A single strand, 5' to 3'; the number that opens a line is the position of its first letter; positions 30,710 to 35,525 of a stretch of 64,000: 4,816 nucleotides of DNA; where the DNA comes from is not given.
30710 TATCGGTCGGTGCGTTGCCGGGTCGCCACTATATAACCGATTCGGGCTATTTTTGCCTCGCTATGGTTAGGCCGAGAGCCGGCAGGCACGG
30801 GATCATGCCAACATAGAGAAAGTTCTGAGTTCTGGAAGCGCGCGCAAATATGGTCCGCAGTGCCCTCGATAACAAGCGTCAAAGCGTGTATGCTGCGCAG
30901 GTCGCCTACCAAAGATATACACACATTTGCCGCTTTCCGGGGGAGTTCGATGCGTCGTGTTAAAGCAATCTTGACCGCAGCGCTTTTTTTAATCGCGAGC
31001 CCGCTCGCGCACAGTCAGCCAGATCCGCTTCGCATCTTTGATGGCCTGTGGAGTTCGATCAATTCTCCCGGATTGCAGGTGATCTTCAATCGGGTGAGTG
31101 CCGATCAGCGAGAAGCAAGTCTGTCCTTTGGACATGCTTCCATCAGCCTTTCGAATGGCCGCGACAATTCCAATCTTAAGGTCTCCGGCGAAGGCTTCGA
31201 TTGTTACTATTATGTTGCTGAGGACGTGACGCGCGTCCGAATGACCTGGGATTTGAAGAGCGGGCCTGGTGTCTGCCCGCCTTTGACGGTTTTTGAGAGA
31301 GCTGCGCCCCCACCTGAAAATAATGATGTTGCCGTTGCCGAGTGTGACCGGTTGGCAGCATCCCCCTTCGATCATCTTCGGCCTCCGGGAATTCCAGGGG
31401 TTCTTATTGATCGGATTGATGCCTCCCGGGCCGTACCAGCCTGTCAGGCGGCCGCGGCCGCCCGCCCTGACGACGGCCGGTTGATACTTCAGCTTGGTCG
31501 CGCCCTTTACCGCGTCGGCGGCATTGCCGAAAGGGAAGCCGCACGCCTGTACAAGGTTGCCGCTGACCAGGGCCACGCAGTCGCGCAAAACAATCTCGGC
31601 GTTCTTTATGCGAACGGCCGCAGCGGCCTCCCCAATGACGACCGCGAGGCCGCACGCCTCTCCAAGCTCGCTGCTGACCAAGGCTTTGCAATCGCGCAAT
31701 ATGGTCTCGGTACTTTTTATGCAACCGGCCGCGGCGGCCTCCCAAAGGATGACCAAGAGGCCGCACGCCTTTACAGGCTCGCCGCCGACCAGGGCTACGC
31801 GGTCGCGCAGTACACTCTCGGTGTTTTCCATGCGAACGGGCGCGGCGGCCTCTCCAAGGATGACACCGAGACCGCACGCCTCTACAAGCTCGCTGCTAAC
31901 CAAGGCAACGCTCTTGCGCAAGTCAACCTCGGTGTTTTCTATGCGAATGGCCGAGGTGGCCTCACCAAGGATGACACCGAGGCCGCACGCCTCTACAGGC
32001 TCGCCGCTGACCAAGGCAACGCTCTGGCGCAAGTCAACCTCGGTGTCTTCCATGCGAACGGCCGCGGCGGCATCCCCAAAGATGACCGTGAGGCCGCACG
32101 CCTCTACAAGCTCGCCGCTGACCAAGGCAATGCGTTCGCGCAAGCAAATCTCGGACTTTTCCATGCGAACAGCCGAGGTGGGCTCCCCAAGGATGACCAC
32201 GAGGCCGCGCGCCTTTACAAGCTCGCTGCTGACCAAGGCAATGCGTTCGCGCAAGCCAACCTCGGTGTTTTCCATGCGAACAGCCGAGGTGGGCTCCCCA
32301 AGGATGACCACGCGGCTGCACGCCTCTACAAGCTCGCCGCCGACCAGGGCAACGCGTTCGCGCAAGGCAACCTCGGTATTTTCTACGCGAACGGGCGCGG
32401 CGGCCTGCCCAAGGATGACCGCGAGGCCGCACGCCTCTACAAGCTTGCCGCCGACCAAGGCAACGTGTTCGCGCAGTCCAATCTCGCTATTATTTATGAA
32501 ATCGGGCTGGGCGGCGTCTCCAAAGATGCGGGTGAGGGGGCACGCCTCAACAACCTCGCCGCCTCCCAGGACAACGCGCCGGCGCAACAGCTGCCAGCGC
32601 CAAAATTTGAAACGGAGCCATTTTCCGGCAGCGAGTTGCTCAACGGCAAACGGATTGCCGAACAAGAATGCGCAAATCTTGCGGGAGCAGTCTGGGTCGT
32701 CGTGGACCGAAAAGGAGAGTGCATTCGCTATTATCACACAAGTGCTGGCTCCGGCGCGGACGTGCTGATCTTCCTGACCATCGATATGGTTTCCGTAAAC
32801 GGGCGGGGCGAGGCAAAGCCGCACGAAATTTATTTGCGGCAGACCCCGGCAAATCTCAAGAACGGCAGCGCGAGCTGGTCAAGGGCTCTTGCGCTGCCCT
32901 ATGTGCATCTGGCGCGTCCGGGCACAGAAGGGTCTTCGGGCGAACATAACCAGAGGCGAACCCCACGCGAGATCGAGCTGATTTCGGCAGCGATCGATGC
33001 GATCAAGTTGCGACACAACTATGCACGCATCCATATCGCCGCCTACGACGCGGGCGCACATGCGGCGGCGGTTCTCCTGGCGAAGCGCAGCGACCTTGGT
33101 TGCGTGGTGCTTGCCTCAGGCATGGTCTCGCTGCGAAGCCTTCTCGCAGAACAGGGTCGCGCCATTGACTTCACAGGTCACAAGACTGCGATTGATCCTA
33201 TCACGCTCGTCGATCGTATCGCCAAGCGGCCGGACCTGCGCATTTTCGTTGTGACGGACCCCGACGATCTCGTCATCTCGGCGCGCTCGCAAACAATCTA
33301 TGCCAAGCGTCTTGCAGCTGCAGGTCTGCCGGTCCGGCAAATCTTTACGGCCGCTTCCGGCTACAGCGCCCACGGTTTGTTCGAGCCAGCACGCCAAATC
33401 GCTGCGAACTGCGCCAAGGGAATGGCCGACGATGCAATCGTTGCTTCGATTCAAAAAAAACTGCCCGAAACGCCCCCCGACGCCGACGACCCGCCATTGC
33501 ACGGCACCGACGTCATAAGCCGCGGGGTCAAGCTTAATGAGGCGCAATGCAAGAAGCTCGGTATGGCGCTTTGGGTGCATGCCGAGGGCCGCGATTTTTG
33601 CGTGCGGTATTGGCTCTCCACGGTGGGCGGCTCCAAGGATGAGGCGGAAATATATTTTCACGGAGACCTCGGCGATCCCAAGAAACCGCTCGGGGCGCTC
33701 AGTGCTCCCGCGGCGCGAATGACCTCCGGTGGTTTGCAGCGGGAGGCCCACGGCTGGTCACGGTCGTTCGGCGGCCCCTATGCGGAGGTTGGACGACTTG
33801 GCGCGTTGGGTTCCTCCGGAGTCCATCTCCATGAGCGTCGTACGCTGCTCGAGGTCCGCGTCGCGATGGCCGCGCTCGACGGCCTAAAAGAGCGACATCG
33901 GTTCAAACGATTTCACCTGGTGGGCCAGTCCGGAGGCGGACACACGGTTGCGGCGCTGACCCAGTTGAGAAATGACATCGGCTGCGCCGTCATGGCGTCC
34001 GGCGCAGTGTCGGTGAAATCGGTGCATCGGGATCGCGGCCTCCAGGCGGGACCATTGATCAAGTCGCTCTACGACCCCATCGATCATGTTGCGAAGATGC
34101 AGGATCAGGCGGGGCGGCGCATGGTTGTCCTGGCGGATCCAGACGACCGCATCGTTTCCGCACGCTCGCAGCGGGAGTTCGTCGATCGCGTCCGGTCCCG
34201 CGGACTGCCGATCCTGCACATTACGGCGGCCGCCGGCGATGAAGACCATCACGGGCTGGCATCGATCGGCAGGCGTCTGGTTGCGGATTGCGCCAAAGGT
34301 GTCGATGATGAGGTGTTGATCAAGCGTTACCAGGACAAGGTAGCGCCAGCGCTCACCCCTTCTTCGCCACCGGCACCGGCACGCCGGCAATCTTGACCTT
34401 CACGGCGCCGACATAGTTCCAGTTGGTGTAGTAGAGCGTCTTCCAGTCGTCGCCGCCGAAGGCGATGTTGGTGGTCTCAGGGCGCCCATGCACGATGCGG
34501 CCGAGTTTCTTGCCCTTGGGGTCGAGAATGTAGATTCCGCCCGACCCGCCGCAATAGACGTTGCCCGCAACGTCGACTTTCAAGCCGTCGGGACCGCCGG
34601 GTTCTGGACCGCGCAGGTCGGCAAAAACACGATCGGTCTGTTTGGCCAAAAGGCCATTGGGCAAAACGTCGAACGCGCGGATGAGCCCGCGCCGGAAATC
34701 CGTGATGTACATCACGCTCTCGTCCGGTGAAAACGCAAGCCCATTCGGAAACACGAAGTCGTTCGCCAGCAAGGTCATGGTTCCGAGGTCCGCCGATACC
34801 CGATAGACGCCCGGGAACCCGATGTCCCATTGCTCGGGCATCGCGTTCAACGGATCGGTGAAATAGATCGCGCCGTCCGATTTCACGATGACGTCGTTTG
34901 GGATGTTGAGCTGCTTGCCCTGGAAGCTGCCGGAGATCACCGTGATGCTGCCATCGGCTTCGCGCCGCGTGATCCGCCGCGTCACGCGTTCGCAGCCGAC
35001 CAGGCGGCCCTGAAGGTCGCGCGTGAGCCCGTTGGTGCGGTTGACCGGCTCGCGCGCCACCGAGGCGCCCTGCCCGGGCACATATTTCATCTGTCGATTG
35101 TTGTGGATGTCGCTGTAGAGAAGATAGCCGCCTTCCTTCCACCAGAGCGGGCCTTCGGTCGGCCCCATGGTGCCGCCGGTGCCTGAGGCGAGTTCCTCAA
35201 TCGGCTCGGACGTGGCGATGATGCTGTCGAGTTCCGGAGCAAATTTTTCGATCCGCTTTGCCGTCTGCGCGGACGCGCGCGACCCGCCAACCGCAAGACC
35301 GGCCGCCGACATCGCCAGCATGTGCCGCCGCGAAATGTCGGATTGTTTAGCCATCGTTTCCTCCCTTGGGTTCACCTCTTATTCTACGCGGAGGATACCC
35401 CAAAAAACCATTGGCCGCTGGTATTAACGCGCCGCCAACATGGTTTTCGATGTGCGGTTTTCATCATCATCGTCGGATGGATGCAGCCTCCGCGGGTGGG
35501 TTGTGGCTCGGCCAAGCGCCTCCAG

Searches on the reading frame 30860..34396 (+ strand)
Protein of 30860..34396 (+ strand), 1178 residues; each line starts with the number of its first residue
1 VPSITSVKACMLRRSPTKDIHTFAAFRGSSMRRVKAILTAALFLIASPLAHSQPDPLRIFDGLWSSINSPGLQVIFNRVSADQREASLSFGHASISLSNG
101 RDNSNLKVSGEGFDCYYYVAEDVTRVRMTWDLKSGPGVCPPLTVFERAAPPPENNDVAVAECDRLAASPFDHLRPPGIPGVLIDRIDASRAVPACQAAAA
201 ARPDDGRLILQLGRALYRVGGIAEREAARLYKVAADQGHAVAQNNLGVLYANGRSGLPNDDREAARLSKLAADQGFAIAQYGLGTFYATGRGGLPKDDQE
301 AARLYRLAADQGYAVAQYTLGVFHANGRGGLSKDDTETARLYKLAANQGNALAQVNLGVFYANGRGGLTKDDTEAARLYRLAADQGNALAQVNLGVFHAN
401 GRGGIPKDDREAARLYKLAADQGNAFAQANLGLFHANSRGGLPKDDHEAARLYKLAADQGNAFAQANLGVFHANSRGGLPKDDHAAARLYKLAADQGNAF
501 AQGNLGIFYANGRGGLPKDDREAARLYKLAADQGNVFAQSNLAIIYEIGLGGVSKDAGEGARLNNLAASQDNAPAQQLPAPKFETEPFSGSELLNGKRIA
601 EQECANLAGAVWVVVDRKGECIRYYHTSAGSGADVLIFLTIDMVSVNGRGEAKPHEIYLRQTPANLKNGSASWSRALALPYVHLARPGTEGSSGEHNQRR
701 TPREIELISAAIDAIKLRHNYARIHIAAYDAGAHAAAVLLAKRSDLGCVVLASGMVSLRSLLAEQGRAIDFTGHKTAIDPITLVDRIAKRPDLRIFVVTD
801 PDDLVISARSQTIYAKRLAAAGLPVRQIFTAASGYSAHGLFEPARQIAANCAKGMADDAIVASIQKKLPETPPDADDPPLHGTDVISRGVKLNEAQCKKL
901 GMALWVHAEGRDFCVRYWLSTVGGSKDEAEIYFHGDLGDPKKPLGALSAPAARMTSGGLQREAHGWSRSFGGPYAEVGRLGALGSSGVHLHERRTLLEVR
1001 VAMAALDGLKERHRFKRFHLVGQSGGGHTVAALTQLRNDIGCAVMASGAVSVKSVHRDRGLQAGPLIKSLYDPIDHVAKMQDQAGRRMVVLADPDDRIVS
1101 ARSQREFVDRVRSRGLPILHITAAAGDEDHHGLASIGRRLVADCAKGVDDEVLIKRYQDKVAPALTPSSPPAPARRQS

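Call 11: search_protein_families(library=pfam, proteins=[window:30860-34396:+], max_evalue=0.001)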
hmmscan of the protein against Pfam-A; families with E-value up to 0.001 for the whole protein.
window:30860-34396:+ (1178 aa): 3 families
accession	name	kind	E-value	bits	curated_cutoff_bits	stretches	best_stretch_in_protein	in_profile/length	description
PF08238.18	Sel1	-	4e-67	220.7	30.7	8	388-424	1-36/36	Sel1 repeat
PF12146.15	Hydrolase_4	-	0.0001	22.1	27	0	1003-1053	63-114/239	Serine aminopeptidase, S33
PF09114.16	MotA_activ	-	0.00013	22.4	26.1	0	227-253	33-59/95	Transcription factor MotA, activation domain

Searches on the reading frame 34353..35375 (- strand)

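Call 11: search_protein_families(library=pfam, proteins=[window:34353-35375:-], max_evalue=0.001)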
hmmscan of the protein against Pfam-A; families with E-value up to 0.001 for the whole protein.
window:34353-35375:- (340 aa): 1 family
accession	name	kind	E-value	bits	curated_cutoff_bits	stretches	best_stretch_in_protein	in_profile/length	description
PF08450.18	SGL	-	3.2e-43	148.6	26.3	1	73-317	2-243/246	SMP-30/Gluconolactonase/LRE-like region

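Call 51: search_protein_families(library=ncbifam, proteins=[window:34353-35375:-], max_evalue=0.01)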
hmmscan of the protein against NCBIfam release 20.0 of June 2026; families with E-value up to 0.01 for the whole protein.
window:34353-35375:- (340 aa): 2 families
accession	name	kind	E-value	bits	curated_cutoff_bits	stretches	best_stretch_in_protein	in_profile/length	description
NF033206.1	ScyE_fam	subfamily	0.001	18.7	80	1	158-274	207-316/333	ScyD/ScyE family protein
NF035926.1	scyF_NHL_VPEP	equivalog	0.0041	16.3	350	1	152-291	98-233/376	scytonemin biosynthesis PEP-CTERM protein ScyF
